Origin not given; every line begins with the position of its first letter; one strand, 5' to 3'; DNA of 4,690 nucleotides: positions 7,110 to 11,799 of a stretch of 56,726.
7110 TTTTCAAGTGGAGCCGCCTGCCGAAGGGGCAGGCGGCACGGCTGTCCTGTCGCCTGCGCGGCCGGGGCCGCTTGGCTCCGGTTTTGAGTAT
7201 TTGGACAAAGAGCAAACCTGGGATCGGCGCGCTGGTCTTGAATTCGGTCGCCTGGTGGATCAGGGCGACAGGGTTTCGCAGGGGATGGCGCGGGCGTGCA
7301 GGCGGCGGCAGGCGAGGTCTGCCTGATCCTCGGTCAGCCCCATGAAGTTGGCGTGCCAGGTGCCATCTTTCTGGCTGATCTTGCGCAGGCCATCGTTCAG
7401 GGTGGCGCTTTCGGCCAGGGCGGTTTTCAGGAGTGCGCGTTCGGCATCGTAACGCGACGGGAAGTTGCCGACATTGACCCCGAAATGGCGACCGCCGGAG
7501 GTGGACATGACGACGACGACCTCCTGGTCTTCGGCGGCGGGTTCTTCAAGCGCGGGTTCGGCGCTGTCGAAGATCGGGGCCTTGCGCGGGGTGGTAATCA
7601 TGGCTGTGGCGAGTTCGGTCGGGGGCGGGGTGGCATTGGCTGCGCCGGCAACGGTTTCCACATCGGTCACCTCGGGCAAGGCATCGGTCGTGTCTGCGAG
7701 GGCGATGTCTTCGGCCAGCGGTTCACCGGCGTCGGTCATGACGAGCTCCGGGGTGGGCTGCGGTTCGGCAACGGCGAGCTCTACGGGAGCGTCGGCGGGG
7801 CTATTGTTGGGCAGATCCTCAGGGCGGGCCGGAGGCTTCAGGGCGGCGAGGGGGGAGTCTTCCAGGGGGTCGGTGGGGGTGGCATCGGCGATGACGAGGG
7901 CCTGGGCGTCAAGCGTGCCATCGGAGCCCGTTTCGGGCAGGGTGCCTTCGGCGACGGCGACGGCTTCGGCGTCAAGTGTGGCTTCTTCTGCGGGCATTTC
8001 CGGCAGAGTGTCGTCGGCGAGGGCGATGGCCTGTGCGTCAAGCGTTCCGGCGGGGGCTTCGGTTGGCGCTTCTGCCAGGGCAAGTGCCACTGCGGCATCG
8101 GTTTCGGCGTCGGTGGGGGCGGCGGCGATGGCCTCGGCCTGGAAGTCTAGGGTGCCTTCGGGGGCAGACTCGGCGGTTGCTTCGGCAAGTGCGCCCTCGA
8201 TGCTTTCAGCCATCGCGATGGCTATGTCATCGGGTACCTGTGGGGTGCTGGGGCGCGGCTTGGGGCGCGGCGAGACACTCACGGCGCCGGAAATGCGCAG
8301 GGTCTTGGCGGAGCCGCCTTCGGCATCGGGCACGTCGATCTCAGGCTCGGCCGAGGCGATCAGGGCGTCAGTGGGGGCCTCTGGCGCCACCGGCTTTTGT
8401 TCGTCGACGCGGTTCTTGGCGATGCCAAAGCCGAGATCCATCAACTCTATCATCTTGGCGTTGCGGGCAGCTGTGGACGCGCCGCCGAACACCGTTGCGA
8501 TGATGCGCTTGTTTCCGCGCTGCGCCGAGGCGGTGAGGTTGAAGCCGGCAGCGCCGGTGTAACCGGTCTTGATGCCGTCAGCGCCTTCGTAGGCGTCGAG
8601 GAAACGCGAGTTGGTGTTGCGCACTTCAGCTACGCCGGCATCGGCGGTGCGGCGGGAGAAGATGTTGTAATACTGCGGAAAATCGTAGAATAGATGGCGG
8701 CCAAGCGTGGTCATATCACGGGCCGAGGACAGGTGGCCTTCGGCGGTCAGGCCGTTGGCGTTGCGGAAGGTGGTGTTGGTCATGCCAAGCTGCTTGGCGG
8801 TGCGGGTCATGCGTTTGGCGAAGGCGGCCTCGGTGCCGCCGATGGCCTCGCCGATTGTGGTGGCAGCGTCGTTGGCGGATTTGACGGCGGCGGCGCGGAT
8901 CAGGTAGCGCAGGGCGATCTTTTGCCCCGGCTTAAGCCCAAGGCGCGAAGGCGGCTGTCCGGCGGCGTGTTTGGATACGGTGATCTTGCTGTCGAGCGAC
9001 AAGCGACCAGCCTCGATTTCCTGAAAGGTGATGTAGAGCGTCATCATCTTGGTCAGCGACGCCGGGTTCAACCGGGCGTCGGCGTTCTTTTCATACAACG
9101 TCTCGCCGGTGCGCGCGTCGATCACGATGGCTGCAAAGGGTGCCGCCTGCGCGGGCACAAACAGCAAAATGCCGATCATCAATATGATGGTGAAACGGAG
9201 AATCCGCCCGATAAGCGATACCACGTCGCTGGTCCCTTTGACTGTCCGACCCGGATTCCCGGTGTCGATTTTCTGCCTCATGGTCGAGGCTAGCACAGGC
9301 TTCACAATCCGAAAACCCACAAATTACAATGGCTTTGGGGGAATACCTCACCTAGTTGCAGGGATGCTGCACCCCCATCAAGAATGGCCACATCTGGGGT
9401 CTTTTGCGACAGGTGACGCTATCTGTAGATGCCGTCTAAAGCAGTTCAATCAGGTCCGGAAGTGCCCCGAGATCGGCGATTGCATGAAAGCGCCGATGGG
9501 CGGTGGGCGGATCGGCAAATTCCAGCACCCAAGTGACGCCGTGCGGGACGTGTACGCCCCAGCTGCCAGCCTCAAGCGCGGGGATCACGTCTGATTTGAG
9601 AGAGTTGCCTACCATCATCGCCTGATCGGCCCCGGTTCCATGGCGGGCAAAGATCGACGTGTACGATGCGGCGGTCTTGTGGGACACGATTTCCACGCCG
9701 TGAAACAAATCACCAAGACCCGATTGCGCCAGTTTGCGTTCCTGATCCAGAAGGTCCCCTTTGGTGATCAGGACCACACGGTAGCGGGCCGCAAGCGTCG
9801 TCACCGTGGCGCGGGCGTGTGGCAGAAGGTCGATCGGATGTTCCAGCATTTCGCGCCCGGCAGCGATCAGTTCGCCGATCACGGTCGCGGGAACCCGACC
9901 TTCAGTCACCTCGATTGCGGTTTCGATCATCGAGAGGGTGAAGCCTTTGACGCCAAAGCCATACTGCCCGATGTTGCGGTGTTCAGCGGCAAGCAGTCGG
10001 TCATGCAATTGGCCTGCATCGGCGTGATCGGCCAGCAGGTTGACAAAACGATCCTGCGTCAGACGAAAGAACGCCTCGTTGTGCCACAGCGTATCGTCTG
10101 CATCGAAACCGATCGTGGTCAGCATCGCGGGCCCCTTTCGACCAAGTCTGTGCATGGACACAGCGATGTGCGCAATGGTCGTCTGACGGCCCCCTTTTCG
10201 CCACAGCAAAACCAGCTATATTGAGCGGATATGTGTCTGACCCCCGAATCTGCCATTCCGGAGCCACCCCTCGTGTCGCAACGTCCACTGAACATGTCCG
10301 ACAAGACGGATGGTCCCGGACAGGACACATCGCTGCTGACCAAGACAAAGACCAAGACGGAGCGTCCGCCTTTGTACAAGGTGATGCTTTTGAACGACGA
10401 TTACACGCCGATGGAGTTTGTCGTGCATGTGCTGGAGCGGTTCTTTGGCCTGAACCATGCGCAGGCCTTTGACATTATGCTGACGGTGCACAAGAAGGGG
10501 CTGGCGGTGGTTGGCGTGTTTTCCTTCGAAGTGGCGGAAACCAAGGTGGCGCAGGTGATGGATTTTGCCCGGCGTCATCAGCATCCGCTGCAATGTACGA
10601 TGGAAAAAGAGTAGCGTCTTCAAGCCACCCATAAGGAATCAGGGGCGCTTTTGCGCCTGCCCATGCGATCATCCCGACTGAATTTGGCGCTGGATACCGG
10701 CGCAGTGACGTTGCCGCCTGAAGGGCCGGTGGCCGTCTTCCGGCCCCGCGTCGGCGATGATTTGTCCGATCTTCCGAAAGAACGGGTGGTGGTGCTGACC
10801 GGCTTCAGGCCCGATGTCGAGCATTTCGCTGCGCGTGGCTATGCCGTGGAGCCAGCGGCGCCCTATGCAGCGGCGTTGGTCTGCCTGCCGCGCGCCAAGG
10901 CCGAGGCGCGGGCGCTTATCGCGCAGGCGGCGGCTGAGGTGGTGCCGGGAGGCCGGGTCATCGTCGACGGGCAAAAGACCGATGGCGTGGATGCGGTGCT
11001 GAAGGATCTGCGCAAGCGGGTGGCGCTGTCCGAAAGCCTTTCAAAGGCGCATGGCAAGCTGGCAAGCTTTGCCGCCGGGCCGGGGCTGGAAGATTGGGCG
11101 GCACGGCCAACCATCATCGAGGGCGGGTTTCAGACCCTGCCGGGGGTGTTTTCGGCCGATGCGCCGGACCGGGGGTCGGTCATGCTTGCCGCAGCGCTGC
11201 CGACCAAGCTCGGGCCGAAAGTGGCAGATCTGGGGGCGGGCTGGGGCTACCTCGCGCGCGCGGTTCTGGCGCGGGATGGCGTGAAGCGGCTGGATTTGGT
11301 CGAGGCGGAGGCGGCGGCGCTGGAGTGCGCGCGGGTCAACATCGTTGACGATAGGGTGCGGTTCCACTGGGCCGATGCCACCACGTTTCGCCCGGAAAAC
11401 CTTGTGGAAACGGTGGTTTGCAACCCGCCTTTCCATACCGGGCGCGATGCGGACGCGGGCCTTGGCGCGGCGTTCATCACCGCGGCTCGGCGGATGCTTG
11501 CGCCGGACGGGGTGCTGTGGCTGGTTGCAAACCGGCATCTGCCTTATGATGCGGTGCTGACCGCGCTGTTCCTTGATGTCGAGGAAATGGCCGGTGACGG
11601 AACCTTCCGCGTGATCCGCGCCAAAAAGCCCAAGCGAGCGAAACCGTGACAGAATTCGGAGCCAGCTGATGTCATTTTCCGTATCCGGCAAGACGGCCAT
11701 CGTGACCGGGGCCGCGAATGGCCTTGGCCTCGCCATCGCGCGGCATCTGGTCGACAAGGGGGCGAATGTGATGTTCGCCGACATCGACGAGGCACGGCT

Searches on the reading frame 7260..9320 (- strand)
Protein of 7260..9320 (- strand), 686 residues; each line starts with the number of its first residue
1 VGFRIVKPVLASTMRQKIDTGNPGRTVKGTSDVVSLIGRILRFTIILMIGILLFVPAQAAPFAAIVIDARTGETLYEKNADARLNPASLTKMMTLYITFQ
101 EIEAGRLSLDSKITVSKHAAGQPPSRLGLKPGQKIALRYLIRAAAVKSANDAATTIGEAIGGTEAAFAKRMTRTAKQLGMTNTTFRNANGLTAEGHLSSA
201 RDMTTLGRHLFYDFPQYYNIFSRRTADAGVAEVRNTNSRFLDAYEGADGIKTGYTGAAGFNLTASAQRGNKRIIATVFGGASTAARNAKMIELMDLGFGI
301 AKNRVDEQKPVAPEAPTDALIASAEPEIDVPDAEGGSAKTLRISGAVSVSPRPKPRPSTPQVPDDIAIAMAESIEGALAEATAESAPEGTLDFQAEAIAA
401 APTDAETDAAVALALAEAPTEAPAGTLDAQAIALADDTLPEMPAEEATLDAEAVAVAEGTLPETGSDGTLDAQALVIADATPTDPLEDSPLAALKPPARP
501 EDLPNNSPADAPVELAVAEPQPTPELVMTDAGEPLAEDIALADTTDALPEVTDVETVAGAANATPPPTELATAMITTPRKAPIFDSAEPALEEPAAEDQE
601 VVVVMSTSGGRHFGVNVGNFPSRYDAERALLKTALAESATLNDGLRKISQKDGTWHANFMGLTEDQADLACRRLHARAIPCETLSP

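Call 46: search_protein_families(library=pfam, proteins=[window:7260-9320:-], max_evalue=0.001)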
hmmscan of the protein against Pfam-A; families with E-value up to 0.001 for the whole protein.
window:7260-9320:- (686 aa): 2 families
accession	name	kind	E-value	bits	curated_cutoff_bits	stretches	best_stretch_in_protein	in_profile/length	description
PF00768.25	Peptidase_S11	-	2.2e-61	207.8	27.6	1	62-280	13-237/239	D-alanyl-D-alanine carboxypeptidase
PF13354.11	Beta-lactamase2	-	2e-15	57.1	22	1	66-211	4-147/214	Beta-lactamase enzyme family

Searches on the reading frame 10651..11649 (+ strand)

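Call 103: search_protein_families(library=pfam, proteins=[window:10651-11649:+], max_evalue=0.00001)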
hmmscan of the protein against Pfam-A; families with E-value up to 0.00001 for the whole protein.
window:10651-11649:+ (332 aa): 2 families
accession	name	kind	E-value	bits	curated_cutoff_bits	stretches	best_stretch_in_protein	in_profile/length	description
PF05175.20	MTS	-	6.4e-43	146.8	23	1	160-322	4-169/170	Methyltransferase small domain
PF13649.12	Methyltransf_25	-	4.2e-07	31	27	1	191-287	1-97/97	Methyltransferase domain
